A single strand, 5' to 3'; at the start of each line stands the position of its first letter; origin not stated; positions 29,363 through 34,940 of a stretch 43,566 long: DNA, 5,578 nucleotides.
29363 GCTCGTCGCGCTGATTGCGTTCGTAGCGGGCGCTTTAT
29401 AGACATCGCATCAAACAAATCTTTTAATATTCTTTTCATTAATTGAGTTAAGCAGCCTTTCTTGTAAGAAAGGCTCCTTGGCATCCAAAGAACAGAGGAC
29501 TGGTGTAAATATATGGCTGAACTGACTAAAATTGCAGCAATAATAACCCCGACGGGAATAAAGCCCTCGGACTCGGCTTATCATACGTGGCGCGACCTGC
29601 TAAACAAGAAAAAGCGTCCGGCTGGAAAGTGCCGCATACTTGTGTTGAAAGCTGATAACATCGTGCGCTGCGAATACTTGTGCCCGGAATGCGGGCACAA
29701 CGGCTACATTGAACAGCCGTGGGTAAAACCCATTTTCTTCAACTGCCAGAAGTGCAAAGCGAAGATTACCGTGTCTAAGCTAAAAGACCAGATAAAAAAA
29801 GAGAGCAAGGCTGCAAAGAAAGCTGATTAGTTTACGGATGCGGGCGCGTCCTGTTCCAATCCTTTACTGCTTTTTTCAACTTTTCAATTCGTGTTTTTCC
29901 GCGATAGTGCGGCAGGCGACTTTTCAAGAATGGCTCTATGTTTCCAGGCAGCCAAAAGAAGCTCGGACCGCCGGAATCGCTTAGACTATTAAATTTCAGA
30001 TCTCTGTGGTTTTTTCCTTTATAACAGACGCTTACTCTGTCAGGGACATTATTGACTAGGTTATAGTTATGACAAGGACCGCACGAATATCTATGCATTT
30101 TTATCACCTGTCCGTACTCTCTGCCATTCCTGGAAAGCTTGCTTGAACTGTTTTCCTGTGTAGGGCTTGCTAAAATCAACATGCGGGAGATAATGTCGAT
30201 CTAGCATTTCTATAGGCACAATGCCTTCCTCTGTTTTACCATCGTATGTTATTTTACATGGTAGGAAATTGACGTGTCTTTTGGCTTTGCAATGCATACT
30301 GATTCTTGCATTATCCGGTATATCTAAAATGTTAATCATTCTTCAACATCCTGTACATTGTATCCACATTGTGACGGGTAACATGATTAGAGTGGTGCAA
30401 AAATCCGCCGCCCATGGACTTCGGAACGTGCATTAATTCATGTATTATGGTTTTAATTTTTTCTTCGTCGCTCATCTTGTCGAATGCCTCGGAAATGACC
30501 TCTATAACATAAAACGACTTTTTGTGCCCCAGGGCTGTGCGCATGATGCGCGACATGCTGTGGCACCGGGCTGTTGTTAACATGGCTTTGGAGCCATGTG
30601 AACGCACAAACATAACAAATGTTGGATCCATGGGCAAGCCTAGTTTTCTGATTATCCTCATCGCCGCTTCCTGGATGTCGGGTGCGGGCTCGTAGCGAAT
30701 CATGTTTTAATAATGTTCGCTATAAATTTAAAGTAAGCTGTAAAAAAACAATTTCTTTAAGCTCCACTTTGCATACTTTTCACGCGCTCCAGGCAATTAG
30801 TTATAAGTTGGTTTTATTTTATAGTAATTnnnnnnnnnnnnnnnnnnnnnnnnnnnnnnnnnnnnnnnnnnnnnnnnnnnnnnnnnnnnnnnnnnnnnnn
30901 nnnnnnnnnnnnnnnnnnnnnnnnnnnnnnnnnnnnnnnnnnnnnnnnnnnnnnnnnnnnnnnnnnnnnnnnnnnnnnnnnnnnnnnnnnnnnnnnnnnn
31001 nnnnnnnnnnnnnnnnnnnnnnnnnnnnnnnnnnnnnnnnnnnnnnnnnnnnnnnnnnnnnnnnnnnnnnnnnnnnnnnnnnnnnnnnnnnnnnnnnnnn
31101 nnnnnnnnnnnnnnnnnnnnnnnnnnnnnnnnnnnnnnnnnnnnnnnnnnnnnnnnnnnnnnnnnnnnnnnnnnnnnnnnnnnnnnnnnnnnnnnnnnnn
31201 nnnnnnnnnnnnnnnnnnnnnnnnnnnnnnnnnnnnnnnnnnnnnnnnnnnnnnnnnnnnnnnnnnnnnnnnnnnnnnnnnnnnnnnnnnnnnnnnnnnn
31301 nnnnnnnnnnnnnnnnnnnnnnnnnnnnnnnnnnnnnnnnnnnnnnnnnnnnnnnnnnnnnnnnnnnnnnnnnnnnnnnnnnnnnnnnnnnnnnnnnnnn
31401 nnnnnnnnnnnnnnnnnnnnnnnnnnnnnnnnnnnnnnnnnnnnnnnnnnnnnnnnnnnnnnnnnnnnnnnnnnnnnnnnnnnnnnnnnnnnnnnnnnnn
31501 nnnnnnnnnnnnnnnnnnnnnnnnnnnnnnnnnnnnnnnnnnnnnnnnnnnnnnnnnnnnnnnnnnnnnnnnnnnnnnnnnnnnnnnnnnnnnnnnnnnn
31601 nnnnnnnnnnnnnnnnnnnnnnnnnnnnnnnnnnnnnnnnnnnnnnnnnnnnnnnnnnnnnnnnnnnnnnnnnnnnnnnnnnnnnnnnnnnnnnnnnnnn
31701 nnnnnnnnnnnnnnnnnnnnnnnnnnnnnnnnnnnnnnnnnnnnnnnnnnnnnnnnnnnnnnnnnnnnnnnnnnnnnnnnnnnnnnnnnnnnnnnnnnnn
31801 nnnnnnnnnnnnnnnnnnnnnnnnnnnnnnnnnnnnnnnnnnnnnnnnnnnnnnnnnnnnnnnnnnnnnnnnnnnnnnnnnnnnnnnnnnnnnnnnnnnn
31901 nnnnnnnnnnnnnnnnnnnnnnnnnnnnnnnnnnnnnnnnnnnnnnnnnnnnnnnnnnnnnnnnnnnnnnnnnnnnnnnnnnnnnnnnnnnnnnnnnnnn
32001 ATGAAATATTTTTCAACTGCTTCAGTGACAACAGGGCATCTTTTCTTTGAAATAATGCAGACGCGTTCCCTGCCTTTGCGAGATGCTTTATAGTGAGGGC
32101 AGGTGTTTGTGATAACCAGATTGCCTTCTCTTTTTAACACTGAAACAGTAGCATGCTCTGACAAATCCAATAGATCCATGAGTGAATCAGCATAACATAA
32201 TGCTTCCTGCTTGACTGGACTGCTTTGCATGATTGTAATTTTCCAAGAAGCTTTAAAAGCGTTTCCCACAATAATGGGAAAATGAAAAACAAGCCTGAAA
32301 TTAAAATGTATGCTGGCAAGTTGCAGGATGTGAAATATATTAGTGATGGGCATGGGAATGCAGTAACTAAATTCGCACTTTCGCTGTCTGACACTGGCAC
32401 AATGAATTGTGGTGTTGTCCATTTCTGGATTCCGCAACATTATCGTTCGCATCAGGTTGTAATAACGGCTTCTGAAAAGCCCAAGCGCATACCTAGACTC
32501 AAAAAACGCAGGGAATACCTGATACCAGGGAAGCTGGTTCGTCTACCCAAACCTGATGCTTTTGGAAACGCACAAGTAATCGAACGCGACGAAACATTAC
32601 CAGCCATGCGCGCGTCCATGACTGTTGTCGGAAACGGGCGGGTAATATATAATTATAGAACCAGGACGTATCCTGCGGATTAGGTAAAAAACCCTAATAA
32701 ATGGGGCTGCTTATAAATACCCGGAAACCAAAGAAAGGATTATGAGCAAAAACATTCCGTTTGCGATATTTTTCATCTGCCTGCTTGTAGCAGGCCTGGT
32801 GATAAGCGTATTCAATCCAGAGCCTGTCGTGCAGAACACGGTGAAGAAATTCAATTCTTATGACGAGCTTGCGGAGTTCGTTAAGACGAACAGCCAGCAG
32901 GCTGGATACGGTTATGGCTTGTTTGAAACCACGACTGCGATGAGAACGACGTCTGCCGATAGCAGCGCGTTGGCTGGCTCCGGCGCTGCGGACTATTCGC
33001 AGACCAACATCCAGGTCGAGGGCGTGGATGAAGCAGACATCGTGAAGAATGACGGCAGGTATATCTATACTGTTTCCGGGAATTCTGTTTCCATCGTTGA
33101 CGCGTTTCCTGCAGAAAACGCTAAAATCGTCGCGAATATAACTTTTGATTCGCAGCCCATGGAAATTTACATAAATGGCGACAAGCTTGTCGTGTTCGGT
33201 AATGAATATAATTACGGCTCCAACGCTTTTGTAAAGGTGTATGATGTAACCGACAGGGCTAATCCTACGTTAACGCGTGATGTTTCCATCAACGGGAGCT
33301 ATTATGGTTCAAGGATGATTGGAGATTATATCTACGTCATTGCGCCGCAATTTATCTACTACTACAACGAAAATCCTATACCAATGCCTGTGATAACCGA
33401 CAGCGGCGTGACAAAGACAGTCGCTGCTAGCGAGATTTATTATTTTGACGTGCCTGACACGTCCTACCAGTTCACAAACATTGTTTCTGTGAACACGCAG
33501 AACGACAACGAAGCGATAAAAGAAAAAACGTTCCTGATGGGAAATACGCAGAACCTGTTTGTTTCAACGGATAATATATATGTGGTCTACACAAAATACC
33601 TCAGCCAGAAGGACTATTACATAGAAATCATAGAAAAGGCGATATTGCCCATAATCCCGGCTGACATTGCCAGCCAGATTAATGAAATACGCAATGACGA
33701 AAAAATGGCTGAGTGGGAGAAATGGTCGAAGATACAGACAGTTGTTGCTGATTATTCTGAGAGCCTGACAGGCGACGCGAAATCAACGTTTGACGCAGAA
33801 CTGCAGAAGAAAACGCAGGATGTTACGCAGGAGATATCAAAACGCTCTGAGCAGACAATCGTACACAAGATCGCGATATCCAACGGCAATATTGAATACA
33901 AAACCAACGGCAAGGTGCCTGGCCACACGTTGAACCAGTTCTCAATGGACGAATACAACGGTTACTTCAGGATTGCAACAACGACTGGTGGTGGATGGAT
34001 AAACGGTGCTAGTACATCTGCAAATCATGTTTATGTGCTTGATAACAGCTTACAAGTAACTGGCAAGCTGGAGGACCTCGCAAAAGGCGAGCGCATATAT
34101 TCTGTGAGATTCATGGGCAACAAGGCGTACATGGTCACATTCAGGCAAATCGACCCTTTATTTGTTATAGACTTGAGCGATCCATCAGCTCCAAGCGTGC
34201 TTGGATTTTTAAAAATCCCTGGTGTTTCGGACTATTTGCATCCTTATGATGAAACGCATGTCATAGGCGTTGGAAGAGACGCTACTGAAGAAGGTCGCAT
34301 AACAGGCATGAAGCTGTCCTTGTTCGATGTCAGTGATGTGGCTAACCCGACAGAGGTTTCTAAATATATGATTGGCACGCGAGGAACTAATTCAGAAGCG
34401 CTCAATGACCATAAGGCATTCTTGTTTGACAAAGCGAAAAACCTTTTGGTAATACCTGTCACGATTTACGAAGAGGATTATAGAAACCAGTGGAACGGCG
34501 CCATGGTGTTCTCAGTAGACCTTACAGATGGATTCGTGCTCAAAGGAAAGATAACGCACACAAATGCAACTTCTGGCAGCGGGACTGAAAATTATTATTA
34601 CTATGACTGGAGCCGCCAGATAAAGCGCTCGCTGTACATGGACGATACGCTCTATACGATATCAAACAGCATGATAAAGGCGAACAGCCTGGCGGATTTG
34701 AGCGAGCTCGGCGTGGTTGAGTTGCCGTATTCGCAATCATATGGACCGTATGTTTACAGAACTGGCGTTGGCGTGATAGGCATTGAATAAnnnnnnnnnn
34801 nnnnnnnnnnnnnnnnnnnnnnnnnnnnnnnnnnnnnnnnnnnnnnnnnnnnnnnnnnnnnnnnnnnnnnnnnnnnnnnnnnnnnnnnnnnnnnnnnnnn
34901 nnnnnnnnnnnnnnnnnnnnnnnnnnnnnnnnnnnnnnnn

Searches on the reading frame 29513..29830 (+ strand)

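Call 34: search_protein_families(library=pfam, proteins=[window:29513-29830:+], max_evalue=0.01)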
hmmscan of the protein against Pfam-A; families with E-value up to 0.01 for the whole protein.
window:29513-29830:+ (105 aa): 1 family
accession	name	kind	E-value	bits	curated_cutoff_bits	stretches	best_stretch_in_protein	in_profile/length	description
PF18439.7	zf_UBZ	-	0.0065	16.5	25.6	0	76-89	3-16/32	Ubiquitin-Binding Zinc Finger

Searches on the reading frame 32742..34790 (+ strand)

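Call 13: search_protein_families(library=pfam, proteins=[window:32742-34790:+], max_evalue=0.001)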
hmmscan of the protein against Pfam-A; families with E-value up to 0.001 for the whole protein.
window:32742-34790:+ (682 aa): 1 family
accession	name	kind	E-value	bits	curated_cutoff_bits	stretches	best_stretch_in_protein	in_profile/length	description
PF09826.15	Beta_propel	-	1.1e-168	562.6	22.4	1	85-652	1-494/495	Beta propeller domain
